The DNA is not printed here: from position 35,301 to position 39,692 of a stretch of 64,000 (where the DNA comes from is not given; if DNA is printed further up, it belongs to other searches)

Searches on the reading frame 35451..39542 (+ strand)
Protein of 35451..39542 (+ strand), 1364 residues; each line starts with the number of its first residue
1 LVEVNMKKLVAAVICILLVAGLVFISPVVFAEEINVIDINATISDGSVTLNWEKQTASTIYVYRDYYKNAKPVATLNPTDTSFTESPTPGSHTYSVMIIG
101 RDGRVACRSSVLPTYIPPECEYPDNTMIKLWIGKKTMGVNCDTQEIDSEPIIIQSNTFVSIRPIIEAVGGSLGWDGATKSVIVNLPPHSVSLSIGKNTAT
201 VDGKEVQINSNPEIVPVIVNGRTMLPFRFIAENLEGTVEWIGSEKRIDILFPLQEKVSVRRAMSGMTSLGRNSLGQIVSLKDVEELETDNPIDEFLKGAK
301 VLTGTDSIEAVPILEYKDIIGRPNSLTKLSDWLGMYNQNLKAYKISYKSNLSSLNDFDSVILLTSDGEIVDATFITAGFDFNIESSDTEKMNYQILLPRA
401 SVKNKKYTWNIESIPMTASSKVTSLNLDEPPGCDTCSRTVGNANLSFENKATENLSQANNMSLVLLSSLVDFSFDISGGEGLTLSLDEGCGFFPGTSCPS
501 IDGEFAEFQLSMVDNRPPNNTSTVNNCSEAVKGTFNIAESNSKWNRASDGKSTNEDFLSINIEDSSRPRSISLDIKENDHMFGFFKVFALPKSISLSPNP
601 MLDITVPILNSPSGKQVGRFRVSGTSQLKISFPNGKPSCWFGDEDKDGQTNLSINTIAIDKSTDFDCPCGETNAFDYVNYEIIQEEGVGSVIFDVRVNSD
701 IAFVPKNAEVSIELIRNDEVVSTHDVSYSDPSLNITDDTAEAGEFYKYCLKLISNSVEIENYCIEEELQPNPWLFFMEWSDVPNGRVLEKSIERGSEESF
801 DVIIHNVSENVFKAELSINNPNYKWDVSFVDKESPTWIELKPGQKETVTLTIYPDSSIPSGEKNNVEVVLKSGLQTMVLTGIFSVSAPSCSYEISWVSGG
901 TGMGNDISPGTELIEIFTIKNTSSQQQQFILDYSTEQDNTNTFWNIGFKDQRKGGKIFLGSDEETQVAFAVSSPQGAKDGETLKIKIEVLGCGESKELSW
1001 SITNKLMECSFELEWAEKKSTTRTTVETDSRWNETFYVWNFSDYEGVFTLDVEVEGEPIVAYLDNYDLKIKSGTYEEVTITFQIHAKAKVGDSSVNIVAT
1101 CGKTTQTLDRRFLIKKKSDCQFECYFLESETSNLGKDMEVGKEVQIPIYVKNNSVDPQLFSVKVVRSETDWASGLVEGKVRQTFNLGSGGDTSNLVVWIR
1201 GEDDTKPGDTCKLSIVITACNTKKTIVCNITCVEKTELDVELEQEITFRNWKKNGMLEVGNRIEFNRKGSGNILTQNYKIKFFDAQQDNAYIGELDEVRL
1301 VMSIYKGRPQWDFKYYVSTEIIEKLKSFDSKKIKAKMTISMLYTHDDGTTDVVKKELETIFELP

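Call 69: search_protein_families(library=pfam, proteins=[window:35451-39542:+], max_evalue=0.00001)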
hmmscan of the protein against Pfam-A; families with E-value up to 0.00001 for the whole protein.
window:35451-39542:+ (1364 aa): 1 family
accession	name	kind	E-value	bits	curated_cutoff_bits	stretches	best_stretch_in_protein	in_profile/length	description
PF07833.16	Cu_amine_oxidN1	-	2.4e-25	89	24.2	1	142-248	5-107/108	Copper amine oxidase N-terminal domain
